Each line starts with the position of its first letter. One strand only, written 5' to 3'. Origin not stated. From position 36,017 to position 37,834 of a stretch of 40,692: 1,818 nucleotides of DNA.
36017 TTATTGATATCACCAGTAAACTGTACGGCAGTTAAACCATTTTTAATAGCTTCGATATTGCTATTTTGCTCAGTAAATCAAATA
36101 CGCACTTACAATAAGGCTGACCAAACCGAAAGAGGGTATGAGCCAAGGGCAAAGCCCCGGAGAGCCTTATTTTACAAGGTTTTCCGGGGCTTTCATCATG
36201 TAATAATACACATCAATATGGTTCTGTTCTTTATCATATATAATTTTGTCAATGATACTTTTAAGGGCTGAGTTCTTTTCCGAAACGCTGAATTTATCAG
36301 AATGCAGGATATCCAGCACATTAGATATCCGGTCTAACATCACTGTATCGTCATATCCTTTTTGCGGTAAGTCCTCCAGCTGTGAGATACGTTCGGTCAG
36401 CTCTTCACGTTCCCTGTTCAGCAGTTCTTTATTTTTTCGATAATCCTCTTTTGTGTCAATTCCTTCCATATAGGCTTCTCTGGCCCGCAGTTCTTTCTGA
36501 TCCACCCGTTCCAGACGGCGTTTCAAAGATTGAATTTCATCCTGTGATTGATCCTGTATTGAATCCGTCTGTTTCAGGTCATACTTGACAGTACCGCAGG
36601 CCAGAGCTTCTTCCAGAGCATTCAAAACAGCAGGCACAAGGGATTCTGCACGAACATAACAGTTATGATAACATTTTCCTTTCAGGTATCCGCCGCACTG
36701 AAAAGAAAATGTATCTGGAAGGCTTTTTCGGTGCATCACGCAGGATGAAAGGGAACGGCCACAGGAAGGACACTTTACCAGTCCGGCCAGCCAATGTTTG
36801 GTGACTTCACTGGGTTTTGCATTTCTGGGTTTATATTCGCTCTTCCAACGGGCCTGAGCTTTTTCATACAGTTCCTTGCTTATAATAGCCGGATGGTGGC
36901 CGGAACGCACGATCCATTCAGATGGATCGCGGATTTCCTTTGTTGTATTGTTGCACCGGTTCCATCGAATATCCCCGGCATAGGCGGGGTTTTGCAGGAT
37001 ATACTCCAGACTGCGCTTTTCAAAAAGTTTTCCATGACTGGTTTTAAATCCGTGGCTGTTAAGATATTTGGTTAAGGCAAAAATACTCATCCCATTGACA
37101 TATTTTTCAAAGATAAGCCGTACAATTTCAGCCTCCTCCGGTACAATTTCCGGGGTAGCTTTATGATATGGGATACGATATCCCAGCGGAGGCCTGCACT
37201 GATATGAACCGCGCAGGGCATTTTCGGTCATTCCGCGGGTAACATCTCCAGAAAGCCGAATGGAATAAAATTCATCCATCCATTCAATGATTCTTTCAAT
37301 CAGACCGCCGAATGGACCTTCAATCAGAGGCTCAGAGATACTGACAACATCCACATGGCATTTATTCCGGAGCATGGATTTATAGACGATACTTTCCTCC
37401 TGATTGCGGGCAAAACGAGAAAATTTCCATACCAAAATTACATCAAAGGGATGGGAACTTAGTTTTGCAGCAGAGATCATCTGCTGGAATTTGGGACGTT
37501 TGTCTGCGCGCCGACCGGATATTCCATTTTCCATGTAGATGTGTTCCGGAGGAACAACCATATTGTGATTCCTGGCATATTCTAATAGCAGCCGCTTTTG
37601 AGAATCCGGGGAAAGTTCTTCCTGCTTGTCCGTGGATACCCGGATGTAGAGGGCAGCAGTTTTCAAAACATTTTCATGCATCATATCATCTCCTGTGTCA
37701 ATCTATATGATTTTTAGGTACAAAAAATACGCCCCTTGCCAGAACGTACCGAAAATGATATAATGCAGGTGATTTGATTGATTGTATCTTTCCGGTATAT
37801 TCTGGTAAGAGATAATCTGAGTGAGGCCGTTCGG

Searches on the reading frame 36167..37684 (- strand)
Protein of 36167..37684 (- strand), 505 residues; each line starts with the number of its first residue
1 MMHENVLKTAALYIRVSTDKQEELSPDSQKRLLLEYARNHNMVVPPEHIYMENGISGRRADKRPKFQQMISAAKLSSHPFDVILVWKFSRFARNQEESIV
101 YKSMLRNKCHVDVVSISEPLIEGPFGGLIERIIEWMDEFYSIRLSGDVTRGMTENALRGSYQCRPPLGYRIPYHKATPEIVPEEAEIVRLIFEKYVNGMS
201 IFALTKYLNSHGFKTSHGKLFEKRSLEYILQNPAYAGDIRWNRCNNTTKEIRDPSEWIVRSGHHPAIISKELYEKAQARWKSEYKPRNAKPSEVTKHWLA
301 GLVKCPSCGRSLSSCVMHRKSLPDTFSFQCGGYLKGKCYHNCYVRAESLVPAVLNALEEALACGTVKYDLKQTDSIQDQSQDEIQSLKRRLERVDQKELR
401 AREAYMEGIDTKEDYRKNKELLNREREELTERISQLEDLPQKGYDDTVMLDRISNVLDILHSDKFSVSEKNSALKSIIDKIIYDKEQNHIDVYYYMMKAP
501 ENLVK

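Call 12: find_related_loci(query=window:36167-37684:-, collection=viral_contigs, flank=4000)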
Query window:36167-37684:- (505 aa) in viral_contigs; peptide patterns used: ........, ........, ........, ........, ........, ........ (x = any residue, [..] = any of these).
81 stretches matched a pattern; 73 encode a relative of the query (tblastn E <= 1e-3); 73 distinct loci.
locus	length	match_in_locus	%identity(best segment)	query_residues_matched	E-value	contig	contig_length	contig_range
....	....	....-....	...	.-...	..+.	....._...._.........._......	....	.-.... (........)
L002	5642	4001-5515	100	1-505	0e+0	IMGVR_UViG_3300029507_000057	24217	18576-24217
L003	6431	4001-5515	94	1-505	0e+0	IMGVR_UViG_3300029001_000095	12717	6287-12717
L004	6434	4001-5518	82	1-505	0e+0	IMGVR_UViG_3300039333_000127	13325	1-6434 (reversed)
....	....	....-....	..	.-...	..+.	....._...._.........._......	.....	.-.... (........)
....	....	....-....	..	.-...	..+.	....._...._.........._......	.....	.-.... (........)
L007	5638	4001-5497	72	4-501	0e+0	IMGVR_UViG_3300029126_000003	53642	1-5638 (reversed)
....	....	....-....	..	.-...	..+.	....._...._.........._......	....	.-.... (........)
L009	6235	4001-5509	71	1-503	0e+0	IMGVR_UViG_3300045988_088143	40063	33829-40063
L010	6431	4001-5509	71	1-503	0e+0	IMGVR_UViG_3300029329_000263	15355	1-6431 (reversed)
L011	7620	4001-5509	71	1-503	0e+0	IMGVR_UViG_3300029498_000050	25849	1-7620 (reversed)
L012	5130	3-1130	80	131-505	0e+0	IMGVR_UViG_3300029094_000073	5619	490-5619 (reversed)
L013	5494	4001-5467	57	1-495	0e+0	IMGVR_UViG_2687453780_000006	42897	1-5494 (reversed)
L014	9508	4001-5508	75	1-503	1e-164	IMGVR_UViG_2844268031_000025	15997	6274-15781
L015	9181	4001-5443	50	8-495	1e-150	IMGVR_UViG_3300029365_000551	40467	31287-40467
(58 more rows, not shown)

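Call 19: find_related_loci(query=window:36167-37684:-, collection=genome_contigs, flank=6000)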
Query window:36167-37684:- (505 aa) in genome_contigs; peptide patterns used: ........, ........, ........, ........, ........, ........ (x = any residue, [..] = any of these).
218 stretches matched a pattern; 132 encode a relative of the query (tblastn E <= 1e-3); the best 80 are kept; 79 distinct loci.
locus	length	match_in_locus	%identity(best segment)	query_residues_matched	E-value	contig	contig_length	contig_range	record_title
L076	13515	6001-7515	81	1-505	0e+0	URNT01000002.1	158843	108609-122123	uncultured Clostridium sp. isolate UMGS1169 genome assembly, contig: NODE_28_length_158843_cov_13.101979, whole genome s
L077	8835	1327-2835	75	1-503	0e+0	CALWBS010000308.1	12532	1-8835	MAG: uncultured Enterocloster sp. isolate E0_LS__bin20 genome assembly, contig: E0_LS__k127_1200979, whole genome shotgu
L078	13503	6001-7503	74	4-502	0e+0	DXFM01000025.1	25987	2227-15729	MAG TPA_asm: Candidatus Lachnoclostridium avicola isolate CHK190-19777 CHK190__C111405_L25987_SAMEA5754834, whole genome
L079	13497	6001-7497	72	4-501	0e+0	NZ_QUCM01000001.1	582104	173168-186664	Clostridium sp. AM22-11AC AM22-11AC.Scaf1, whole genome shotgun sequence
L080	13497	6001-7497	72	4-501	0e+0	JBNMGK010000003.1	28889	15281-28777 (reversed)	MAG: Enterocloster sp. isolate CM_BacEnt861.150 k141_853313_length_28889_cov_14.8201, whole genome shotgun sequence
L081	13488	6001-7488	71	7-504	0e+0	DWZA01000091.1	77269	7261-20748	MAG TPA_asm: Candidatus Lachnoclostridium stercoravium isolate CHK178-16964 CHK178__C195567_L77269_SAMEA5754822, whole g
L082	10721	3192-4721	60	8-494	0e+0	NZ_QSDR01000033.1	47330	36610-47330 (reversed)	Clostridium sp. AM58-1XD AM58-1XD.Scaf33, whole genome shotgun sequence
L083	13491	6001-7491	57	8-494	0e+0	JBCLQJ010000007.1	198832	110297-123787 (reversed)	Lachnospiraceae bacterium 62-35 voucher GPTB0117 scaffold7, whole genome shotgun sequence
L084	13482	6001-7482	64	1-496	0e+0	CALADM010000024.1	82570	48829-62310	MAG TPA_asm: uncultured Clostridiaceae bacterium isolate ERR318692_bin.120_CONCOCT_v1.1_MAG genome assembly, contig: ERZ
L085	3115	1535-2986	54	13-495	0e+0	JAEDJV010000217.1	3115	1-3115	MAG: Oscillospiraceae bacterium isolate MAG197 NODE_39151_length_3115_cov_4.178105, whole genome shotgun sequence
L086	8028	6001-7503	52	5-504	2e-171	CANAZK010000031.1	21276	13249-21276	MAG TPA_asm: uncultured Lachnospiraceae bacterium isolate SRR16350223_bin.8_metawrap_v1.3_MAG genome assembly, contig: N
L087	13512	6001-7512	51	1-502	1e-169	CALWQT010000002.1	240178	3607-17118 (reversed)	MAG: uncultured Lachnospiraceae bacterium isolate BRZ_GA__bin76 genome assembly, contig: BRZ_GA__NODE_45_length_240178_c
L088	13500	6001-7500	53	2-494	3e-169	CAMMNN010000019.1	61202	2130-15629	MAG: uncultured Clostridium sp. isolate ERR4968598_bin.22_MetaWRAP_v1.1_MAG genome assembly, contig: NODE_427_length_612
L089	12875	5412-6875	52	13-501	1e-168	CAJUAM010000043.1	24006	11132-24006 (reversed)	MAG TPA_asm: uncultured Dorea sp. isolate MGBC116970 genome assembly, contig: MGBC116970.43, whole genome shotgun sequen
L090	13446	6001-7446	52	13-495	2e-167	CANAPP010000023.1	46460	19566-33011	MAG TPA_asm: uncultured Lachnospiraceae bacterium isolate SRR16350225_bin.17_metawrap_v1.3_MAG genome assembly, contig:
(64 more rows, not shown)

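Call 37: search_protein_families(library=pfam, proteins=[window:36167-37684:-])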
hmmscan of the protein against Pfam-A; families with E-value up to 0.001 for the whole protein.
window:36167-37684:- (505 aa): 3 families
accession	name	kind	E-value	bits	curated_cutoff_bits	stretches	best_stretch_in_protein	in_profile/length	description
PF07508.19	Recombinase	-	5.5e-29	100.9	21.1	1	182-281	1-100/102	Recombinase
PF00239.26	Resolvase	-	3e-24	86.2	23.3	1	10-160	1-144/145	Resolvase, N terminal domain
PF13408.12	Zn_ribbon_recom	-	2.6e-07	31.3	25.3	1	298-357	1-57/58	Recombinase zinc beta ribbon domain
